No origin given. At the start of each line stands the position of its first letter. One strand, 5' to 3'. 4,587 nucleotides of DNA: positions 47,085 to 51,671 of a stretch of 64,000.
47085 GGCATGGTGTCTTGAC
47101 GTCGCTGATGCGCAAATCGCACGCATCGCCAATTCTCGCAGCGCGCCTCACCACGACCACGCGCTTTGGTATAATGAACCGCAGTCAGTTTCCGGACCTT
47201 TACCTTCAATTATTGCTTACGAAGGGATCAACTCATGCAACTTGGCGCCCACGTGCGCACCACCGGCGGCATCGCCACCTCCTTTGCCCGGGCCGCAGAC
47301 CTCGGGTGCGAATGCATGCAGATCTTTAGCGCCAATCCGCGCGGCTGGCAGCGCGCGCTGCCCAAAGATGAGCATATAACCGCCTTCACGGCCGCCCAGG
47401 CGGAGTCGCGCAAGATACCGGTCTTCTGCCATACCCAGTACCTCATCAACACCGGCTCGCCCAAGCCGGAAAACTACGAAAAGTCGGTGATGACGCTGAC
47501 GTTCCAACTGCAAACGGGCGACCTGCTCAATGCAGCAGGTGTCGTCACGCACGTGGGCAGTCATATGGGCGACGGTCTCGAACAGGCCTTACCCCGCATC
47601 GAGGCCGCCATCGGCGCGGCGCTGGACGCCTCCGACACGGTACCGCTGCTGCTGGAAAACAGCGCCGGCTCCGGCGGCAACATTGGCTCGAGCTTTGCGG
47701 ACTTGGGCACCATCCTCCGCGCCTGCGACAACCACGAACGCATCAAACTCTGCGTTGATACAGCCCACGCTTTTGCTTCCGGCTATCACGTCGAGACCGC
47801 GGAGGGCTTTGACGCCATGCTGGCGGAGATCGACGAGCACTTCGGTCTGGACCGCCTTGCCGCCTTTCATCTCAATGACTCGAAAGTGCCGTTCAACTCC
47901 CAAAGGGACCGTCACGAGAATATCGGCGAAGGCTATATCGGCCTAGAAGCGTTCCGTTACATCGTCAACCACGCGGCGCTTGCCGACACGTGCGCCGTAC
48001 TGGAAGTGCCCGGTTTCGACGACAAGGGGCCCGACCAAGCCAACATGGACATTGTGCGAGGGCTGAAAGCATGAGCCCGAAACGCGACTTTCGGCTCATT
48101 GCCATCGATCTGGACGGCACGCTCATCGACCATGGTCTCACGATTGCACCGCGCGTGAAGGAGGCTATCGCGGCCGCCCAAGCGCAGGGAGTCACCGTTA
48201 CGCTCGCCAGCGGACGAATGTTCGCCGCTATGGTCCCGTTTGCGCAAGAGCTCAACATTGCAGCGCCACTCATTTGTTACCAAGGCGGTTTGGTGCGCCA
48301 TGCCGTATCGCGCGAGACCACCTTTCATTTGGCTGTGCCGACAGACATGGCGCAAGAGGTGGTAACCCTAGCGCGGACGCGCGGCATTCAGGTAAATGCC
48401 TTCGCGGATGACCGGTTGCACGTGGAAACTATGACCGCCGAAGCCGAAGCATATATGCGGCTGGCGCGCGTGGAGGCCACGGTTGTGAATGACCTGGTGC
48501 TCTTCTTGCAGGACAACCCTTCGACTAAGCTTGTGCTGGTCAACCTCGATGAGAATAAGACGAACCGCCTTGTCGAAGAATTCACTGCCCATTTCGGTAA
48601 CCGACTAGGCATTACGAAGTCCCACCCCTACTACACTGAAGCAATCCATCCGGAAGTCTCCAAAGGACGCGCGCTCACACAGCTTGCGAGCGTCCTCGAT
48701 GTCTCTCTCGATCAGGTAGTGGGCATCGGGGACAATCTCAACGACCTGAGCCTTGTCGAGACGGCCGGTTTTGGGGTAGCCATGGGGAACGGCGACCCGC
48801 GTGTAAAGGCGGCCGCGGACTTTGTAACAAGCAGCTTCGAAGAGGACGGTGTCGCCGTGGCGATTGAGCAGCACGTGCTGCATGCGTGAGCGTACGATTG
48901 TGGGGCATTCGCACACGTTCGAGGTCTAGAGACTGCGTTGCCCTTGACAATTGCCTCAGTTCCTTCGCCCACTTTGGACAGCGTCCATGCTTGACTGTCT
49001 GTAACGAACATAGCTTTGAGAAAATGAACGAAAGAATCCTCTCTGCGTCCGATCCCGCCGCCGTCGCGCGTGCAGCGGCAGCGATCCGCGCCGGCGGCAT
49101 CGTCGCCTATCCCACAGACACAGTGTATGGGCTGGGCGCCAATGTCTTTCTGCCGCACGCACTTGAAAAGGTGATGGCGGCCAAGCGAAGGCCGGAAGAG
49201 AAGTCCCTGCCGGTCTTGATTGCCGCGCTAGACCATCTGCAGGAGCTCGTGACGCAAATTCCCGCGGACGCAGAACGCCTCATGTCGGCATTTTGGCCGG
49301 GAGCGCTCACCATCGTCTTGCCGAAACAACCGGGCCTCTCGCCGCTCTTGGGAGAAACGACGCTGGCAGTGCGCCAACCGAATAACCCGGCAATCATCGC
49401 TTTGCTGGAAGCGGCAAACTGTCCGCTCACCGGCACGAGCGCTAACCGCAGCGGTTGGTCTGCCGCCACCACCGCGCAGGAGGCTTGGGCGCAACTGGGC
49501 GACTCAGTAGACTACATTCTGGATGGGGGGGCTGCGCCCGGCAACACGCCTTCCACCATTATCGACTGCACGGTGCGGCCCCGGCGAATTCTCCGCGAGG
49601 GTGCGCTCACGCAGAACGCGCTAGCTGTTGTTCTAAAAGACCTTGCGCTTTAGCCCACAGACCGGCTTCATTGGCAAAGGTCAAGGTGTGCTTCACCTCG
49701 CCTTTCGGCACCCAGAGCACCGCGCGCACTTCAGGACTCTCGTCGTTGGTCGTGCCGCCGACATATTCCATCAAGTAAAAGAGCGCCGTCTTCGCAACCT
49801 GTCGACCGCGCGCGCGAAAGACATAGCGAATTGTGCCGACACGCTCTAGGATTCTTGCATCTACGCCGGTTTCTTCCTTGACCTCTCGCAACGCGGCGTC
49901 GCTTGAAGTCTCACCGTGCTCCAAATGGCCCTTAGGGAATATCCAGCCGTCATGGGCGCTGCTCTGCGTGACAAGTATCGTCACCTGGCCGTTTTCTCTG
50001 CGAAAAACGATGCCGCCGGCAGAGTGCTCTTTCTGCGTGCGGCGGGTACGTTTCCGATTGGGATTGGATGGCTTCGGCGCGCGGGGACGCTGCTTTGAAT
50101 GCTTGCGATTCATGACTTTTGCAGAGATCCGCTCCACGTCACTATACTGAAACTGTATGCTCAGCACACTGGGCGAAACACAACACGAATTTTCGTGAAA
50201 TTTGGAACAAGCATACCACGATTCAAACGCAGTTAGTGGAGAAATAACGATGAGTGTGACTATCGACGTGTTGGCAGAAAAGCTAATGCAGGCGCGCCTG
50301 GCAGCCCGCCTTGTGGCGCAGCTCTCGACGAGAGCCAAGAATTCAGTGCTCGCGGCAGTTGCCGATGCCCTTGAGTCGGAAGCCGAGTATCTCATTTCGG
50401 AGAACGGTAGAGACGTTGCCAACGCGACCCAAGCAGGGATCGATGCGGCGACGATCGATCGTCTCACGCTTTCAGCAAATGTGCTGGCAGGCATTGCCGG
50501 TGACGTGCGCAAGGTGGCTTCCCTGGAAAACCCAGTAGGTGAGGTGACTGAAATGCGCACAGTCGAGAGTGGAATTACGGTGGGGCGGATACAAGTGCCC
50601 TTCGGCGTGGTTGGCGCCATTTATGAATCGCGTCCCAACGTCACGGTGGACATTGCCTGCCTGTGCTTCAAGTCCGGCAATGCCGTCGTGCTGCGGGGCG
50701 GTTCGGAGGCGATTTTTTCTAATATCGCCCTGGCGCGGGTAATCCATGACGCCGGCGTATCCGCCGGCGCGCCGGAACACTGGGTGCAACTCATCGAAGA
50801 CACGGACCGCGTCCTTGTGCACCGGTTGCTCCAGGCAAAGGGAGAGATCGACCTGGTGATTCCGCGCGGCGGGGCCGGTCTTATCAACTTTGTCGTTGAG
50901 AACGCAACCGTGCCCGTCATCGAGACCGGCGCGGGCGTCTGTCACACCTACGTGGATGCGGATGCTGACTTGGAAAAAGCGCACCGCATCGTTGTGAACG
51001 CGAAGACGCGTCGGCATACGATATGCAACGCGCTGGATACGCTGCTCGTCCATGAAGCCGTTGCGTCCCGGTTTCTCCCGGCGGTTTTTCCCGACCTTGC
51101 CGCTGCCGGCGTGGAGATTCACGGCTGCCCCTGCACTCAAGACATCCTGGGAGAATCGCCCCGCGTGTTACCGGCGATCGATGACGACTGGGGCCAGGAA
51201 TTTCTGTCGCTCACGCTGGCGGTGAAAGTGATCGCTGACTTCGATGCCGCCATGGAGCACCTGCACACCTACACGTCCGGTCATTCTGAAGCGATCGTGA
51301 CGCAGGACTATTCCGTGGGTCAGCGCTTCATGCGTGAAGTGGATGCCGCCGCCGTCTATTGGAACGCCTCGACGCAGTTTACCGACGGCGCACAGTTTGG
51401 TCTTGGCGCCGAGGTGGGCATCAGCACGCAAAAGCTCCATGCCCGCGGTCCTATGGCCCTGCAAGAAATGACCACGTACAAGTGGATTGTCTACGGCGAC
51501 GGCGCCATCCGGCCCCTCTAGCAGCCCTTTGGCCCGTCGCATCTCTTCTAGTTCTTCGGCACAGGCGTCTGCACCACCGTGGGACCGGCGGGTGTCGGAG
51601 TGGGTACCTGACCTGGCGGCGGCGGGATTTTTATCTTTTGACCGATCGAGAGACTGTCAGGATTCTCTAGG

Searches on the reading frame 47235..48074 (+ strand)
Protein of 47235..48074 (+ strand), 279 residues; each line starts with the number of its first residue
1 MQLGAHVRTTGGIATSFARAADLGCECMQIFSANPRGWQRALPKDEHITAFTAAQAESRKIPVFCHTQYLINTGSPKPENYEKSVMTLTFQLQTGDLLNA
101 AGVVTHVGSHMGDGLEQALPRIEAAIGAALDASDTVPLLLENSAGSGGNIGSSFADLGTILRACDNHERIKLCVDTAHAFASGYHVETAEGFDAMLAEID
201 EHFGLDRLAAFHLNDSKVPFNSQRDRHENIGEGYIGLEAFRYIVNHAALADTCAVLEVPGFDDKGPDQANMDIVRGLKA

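Call 13: search_protein_families(library=pfam, proteins=[window:47235-48074:+], max_evalue=0.001)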
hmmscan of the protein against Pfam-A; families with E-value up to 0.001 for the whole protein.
window:47235-48074:+ (279 aa): 1 family
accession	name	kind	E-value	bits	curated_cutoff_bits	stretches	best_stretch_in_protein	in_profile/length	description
PF01261.30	AP_endonuc_2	-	9.7e-41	140.5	31.1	1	17-264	1-234/249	Xylose isomerase-like TIM barrel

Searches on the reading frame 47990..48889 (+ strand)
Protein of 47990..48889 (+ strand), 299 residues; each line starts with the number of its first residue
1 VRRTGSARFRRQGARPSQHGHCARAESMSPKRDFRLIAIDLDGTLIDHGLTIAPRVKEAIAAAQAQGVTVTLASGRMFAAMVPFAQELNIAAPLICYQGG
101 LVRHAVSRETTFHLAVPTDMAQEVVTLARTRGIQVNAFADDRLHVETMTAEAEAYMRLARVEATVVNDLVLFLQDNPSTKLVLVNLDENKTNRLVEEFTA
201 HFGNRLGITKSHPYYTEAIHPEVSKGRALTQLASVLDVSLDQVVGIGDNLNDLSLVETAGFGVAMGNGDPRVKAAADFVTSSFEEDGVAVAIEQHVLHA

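Call 13: search_protein_families(library=pfam, proteins=[window:47990-48889:+], max_evalue=0.001)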
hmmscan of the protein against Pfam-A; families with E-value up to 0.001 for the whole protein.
window:47990-48889:+ (299 aa): 4 families
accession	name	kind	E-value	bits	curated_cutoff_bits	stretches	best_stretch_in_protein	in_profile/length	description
PF08282.18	Hydrolase_3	-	5.8e-61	206.9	20.9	1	37-292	1-255/255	haloacid dehalogenase-like hydrolase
PF05116.19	S6PP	-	6e-11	42.8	20.3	1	221-272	162-214/247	Sucrose-6F-phosphate phosphohydrolase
PF00702.32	Hydrolase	-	6.6e-07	30.3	26.4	1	35-256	2-187/191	haloacid dehalogenase-like hydrolase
PF12710.13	HAD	-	4.3e-06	27.7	27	0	53-94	87-132/189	haloacid dehalogenase-like hydrolase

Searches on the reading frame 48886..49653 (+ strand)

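Call 13: search_protein_families(library=pfam, proteins=[window:48886-49653:+], max_evalue=0.001)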
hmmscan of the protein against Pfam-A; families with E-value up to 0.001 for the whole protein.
window:48886-49653:+ (255 aa): 1 family
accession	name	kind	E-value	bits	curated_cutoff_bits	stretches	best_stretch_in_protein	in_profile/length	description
PF01300.24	Sua5_yciO_yrdC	-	5.5e-53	179.5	25.1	1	66-239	2-178/178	Telomere recombination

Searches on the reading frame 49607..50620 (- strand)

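Call 13: search_protein_families(library=pfam, proteins=[window:49607-50620:-], max_evalue=0.001)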
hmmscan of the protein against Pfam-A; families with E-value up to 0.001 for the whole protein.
window:49607-50620:- (337 aa): 1 family
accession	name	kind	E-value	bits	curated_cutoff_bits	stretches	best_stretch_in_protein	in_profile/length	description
PF00293.34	NUDIX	-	5.4e-21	75.5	21.1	1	200-311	4-121/134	NUDIX domain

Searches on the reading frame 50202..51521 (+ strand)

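Call 13: search_protein_families(library=pfam, proteins=[window:50202-51521:+], max_evalue=0.001)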
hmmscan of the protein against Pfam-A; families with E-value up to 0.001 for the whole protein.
window:50202-51521:+ (439 aa): 1 family
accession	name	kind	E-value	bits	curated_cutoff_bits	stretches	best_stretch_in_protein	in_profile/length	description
PF00171.27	Aldedh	-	1.4e-19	70.4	23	2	28-296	35-290/461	Aldehyde dehydrogenase family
